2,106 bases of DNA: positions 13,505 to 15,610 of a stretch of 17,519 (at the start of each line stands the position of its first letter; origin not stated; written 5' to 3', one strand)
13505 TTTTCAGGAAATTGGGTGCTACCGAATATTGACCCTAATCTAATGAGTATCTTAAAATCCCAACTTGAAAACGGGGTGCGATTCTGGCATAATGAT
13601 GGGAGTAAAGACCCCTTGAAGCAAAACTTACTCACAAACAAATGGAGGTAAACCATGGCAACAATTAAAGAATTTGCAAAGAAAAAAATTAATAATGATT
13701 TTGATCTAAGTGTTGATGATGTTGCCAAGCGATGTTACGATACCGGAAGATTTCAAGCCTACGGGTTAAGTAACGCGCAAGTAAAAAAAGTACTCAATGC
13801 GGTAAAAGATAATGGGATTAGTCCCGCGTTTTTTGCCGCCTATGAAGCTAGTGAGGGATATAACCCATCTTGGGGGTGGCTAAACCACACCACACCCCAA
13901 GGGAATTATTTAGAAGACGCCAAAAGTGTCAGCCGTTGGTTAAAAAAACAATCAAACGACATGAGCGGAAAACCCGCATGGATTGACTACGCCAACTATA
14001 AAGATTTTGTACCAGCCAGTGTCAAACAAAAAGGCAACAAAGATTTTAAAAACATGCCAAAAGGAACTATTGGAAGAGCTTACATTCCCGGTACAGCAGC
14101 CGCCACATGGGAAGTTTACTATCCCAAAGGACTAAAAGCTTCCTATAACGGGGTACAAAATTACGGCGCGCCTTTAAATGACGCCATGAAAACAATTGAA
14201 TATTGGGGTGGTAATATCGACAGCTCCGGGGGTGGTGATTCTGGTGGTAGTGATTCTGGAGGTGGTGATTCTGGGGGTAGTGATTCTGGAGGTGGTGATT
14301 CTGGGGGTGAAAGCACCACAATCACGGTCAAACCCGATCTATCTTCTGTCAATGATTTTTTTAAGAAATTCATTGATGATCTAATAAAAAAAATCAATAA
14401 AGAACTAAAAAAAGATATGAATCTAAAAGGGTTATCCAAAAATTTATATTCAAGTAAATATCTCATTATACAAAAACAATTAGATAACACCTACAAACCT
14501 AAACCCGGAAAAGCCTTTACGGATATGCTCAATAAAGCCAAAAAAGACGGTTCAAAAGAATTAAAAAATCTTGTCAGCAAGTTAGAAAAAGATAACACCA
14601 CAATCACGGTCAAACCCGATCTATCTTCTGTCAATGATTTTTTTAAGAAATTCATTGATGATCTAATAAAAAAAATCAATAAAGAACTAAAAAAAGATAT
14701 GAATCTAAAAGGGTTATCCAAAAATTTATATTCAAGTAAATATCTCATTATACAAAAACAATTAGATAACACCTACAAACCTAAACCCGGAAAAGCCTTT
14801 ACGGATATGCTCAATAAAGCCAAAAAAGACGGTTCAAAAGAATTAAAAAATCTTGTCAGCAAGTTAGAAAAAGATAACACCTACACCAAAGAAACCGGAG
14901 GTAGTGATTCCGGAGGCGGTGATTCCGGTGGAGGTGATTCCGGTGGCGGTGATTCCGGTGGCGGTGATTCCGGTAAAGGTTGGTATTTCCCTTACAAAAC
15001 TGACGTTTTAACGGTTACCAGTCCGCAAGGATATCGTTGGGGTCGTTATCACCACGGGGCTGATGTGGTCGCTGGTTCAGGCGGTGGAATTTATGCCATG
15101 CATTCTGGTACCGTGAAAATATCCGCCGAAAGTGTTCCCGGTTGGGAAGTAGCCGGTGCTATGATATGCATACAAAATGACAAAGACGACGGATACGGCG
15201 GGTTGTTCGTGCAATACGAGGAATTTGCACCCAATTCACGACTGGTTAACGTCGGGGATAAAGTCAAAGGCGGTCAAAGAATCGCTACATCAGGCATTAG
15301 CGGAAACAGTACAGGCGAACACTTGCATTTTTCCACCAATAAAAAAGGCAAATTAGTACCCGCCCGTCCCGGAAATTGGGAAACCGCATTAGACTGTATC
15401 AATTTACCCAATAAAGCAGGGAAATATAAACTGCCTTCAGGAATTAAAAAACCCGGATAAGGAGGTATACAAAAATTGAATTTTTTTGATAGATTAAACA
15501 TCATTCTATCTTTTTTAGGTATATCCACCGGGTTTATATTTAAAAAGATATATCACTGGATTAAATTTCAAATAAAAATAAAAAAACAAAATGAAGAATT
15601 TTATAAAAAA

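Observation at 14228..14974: Perfect 282-bp tandem duplication inside the gp13-like tail lysin, bracketed by two independent Gly/Ser/Asp microsatellite linkers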

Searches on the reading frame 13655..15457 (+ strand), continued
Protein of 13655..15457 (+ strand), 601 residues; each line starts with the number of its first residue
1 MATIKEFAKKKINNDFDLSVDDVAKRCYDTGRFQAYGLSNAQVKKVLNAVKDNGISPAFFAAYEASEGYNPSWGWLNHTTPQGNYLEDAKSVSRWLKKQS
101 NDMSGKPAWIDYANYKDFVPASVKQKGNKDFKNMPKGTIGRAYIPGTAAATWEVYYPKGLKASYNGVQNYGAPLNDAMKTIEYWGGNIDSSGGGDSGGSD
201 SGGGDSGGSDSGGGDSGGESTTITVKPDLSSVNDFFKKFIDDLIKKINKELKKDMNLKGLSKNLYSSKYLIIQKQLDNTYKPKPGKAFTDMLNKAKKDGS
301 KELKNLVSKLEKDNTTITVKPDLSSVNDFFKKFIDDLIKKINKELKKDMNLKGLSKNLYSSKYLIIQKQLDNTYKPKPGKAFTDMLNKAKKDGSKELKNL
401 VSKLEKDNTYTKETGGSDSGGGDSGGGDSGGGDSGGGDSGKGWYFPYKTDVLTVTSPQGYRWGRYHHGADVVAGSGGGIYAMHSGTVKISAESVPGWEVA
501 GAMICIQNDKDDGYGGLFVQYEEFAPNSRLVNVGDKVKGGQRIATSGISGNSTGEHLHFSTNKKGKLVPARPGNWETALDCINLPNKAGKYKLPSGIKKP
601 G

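Call 36: find_encoding_contigs(protein=P0001, flank=10000, max_places=6)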
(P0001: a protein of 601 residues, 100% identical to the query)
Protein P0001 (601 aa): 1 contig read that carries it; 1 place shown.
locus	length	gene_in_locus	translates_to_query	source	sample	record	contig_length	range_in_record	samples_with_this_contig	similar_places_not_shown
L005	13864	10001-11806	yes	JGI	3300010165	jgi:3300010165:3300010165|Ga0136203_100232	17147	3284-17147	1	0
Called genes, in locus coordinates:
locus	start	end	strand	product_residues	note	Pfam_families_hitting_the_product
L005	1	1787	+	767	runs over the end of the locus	-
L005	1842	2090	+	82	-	-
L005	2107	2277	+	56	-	-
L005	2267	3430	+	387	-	PF25622:Phi29_MCP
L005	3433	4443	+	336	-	PF05352:Phage_connector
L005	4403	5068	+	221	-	-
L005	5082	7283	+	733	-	PF13884:Peptidase_S74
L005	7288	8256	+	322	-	-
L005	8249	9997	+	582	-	PF16838:Caud_tail_N, PF20934:phi29_gp9_C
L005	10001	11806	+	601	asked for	PF21480:PlyCA_N, PF01551:Peptidase_M23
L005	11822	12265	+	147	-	-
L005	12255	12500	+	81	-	PF16938:Phage_holin_Dp1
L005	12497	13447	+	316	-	PF01183:Glyco_hydro_25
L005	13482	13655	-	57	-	-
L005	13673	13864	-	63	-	?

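Call 37: find_encoding_contigs(protein=P0010, flank=10000, max_places=6)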
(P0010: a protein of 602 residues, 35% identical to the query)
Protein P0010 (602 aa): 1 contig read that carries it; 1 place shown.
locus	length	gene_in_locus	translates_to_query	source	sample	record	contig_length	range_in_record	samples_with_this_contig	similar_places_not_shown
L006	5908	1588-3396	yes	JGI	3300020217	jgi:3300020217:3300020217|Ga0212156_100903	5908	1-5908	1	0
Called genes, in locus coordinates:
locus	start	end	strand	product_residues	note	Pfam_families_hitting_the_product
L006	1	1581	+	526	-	?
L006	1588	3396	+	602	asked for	PF21480:PlyCA_N (weak), PF01551:Peptidase_M23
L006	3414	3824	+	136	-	PF05105:Phage_holin_4_1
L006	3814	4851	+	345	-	PF01520:Amidase_3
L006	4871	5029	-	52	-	-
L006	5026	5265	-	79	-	-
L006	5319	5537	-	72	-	-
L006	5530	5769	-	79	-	-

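Call 41: search_protein_families(library=pfam, proteins=[L006:1-1578:+, L006:1588-3393:+, L006:3814-4848:+], max_evalue=0.001)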
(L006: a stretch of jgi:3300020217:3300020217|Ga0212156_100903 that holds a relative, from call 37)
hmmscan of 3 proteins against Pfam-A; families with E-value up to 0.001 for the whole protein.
L006:1-1578:+ (526 aa): 2 families
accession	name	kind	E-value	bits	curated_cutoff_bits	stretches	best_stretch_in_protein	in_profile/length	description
PF16838.11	Caud_tail_N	-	1.2e-13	52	27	1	3-58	62-118/120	Caudoviral major tail protein N-terminus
PF20934.2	phi29_gp9_C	-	1.7e-12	47.4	27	1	233-512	165-441/449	Bacillus phage phi29, Tail knob protein gp9, C-terminal domain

L006:1588-3393:+ (602 aa): 1 family
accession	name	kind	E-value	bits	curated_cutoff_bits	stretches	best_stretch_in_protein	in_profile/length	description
PF01551.29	Peptidase_M23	-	2.6e-23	82.5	28.7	1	482-573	2-91/96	Peptidase family M23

L006:3814-4848:+ (345 aa): 1 family
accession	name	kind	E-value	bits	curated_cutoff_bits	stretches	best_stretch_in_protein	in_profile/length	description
PF01520.23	Amidase_3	-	4.8e-09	36.9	27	1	7-178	3-167/174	N-acetylmuramoyl-L-alanine amidase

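Call 84: search_dna_similar(query=P0010, collection=phages, mode=protein, max_rows=12)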
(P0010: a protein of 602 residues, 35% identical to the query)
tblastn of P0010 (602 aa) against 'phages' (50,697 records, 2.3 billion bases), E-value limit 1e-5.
Records with a match: 704; places in all: 710; records where one place covers at least 80% of the query: 1.
Best place of each record, by identity: 60-80% 1; <60% 703.
By first word of the organism name: Mycobacterium 307; Staphylococcus 141; Streptomyces 67; Bacteriophage 41; Streptococcus 23; Enterococcus 18; Curtobacterium 15; Gordonia 9; Microcystis 8; Acinetobacter 7; and 29 more.
By host as written in the record: Mycobacterium smegmatis mc2 155 233; - 60; Staphylococcus aureus 52; Mycobacterium smegmatis mc#155 47; Staphylococcus sp. 29; Streptomyces griseus ATCC 10137 25; Streptomyces lividans JI 1326 21; Streptococcus thermophilus 14; and 111 more.
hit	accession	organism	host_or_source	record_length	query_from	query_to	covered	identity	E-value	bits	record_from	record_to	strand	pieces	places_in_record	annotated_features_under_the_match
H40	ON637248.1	Kurthia phage vb_KgiM_P1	Kurthia gibsonii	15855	3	600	89%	41.1%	4e-65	403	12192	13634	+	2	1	peptidase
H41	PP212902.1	Staphylococcus phage PT1-9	Staphylococcus chromogenes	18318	11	294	47%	47.0%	8e-69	248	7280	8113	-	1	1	hypothetical protein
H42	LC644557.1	Tetragenococcus phage phiWJ7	Tetragenococcus halophilus WJ7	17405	10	296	48%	43.5%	7e-61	225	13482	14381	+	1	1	peptidase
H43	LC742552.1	Tetragenococcus phage phiYA5_2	Tetragenococcus halophilus YA5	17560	8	296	48%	42.6%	1e-59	221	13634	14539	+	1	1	peptidase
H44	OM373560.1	Staphylococcus phage vB_SpsX-DSP1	Staphylococcus pseudintermedius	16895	4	289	48%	42.6%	6e-44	174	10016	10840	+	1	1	record has no annotation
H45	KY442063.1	Staphylococcus phage Andhra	Staphylococcus epidermidis RP62A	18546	3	290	48%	41.4%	1e-39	161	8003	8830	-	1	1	peptidase | holin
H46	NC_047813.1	Staphylococcus phage Andhra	Staphylococcus epidermidis RP62A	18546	3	290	48%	41.4%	1e-39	161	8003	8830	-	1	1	peptidase | holin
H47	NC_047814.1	Staphylococcus phage St 134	Staphylococcus epidermidis CEMTC 2044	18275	1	290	48%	40.8%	3e-40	163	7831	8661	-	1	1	amidase | holin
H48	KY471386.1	Staphylococcus phage St 134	Staphylococcus epidermidis CEMTC 2044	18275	1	290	48%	40.8%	3e-40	163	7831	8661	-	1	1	tail tip lysin | holin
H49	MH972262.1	Staphylococcus phage Pontiff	Staphylococcus epidermidis RP62A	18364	1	289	48%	41.0%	3e-39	160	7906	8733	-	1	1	amidase | holin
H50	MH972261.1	Staphylococcus phage Pike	Staphylococcus epidermidis LM1680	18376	1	289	48%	41.0%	3e-39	160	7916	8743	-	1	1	amidase | holin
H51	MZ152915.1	Staphylococcus phage SeAlphi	Staphylococcus epidermidis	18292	3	290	48%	41.1%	6e-40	162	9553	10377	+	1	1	hypothetical protein (x2)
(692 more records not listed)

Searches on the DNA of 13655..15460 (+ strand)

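Call 6: search_dna_similar(query=window:13655-15460:+, collection=phages, mode=distant, max_rows=30)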
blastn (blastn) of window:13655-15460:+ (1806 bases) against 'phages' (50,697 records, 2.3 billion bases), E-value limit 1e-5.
Records with a match: 30; places in all: 31; records where one place covers at least 80% of the query: 2.
Best place of each record, by identity: 90-95% 1; 80-90% 1; 60-80% 28.
By first word of the organism name: Staphylococcus 26; Tetragenococcus 2; Kurthia 1; Enterococcus 1.
By host as written in the record: Staphylococcus aureus 13; Staphylococcus sp. 4; Staphylococcus epidermidis 2; Tetragenococcus halophilus WJ7 1; Tetragenococcus halophilus YA5 1; Staphylococcus capitis 1; Staphylococcus chromogenes 1; Staphylococcus pseudintermedius 1; and 6 more.
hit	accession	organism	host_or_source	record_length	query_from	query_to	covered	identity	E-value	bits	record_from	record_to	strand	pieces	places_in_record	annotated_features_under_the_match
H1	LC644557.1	Tetragenococcus phage phiWJ7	Tetragenococcus halophilus WJ7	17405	1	1806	100%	90.5%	0e+0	2499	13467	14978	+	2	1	peptidase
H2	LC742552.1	Tetragenococcus phage phiYA5_2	Tetragenococcus halophilus YA5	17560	1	1806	100%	85.4%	0e+0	2068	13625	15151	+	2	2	peptidase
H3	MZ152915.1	Staphylococcus phage SeAlphi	Staphylococcus epidermidis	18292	37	567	29%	63.9%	4e-9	71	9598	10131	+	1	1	hypothetical protein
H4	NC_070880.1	Staphylococcus phage SeAlphi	Staphylococcus epidermidis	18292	37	567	29%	63.9%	4e-9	71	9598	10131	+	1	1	hypothetical protein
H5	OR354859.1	Staphylococcus phage S-CoN_Ph36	Staphylococcus sp.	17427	31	512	27%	66.6%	1e-22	114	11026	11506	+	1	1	hypothetical protein (x2)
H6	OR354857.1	Staphylococcus phage S-CoN_Ph34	Staphylococcus sp.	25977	31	512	27%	66.4%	4e-22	113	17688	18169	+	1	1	hypothetical protein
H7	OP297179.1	Staphylococcus phage vB_ScaM-V1SC05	Staphylococcus capitis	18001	37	512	26%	64.9%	2e-13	84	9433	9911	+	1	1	hypothetical protein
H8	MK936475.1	Staphylococcus phage SA03-CTH2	Staphylococcus aureus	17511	134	567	24%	64.4%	2e-7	65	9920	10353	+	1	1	amidase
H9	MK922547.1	Staphylococcus phage SA30-CTH2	Staphylococcus aureus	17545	134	567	24%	64.4%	2e-7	65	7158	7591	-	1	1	amidase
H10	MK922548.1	Staphylococcus phage SA46-CTH4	Staphylococcus aureus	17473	134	567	24%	64.4%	2e-7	65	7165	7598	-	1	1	amidase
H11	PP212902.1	Staphylococcus phage PT1-9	Staphylococcus chromogenes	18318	145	512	20%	73.0%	2e-50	206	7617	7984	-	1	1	hypothetical protein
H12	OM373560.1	Staphylococcus phage vB_SpsX-DSP1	Staphylococcus pseudintermedius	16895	168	567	22%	66.3%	8e-18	100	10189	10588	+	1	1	record has no annotation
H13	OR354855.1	Staphylococcus phage S-CoN_Ph32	Staphylococcus sp.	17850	134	512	21%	66.1%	4e-15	90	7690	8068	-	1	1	hypothetical protein (x2)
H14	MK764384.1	Staphylococcus phage SA46-CTH2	Staphylococcus aureus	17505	134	512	21%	65.0%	2e-7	65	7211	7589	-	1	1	tail spike protein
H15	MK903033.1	Staphylococcus phage SA44-CTH7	Staphylococcus aureus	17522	134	512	21%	65.0%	2e-7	65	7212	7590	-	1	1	peptidase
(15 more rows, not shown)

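Call 7: get_annotated_region(hit=H1, flank=20000)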
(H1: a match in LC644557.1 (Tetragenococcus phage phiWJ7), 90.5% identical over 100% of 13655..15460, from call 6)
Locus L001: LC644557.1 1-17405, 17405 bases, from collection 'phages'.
description: Tetragenococcus phage phiWJ7 DNA, complete genome.
organism: Tetragenococcus phage phiWJ7 (NCBI taxid 2862503)
taxonomy: Viruses; Duplodnaviria; Heunggongvirae; Uroviricota; Caudoviricetes; Rountreeviridae
host: Tetragenococcus halophilus WJ7; source: soy sauce mash; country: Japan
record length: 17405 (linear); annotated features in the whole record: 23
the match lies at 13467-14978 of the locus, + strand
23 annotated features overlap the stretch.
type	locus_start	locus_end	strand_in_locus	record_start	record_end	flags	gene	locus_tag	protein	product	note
repeat_region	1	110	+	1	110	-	-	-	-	-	-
CDS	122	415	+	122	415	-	-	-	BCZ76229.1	hypothetical protein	ORF1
CDS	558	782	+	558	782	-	-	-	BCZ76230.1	hypothetical protein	ORF2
CDS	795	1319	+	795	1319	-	-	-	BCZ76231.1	ssDNA-binding protein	ORF3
CDS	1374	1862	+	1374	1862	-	-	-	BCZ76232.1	hypothetical protein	ORF4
CDS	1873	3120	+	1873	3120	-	-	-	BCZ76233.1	DNA packaging protein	ORF5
CDS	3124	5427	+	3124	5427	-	-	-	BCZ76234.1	DNA polymerase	ORF6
CDS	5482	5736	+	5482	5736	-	-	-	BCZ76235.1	hypothetical protein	ORF7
CDS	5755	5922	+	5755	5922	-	-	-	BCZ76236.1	hypothetical protein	ORF8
CDS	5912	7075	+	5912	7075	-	-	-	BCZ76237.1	phage capsid protein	ORF9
CDS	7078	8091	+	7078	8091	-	-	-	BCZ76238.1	upper collar protein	ORF10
CDS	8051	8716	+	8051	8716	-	-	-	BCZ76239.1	lower collar protein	ORF11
CDS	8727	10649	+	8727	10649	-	-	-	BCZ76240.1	putative phage structural protein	ORF12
CDS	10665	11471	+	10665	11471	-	-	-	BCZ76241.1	BppU family phage baseplate upper protein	ORF13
CDS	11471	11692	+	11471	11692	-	-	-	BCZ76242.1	hypothetical protein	ORF14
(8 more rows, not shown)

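Call 8: get_annotated_region(hit=H2, flank=20000)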
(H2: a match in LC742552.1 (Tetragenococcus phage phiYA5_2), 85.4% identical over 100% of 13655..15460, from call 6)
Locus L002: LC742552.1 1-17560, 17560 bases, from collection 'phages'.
description: Tetragenococcus phage phiYA5_2 DNA, complete genome.
organism: Tetragenococcus phage phiYA5_2 (NCBI taxid 3003628)
taxonomy: Viruses; Duplodnaviria; Heunggongvirae; Uroviricota; Caudoviricetes; Rountreeviridae
host: Tetragenococcus halophilus YA5; source: soy sauce mash; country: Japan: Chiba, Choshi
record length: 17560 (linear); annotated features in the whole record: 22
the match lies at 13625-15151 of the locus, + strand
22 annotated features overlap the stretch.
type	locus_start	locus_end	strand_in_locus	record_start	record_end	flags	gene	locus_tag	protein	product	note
repeat_region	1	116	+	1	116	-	-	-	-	-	-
CDS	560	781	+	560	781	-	-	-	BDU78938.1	hypothetical protein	-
CDS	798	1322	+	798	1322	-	-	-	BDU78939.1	ssDNA-binding protein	-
CDS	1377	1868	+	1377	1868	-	-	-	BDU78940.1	hypothetical protein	-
CDS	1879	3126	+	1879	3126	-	-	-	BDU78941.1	DNA packaging protein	-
CDS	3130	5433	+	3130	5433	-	-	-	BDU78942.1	DNA polymerase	-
CDS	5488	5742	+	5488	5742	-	-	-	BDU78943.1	hypothetical protein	-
CDS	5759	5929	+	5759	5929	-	-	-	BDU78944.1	hypothetical protein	-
CDS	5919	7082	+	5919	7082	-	-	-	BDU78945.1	phage capsid protein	-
CDS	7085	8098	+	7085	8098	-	-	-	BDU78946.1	upper collar protein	-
CDS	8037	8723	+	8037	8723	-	-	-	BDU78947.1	lower collar protein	-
CDS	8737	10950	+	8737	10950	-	-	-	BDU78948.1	tail fiber domain-containing protein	-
CDS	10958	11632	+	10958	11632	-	-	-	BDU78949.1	BppU family phage baseplate upper protein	-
CDS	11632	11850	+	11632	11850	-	-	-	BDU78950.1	hypothetical protein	-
CDS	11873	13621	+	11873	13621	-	-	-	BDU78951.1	phage tail protein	-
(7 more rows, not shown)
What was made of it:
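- On Picovirus (Rountreeviridae-type) tail tip lysin, Andhra gp10 / P68 gp11 family: Relatives are classified in Rountreeviridae (calls 7, 8).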
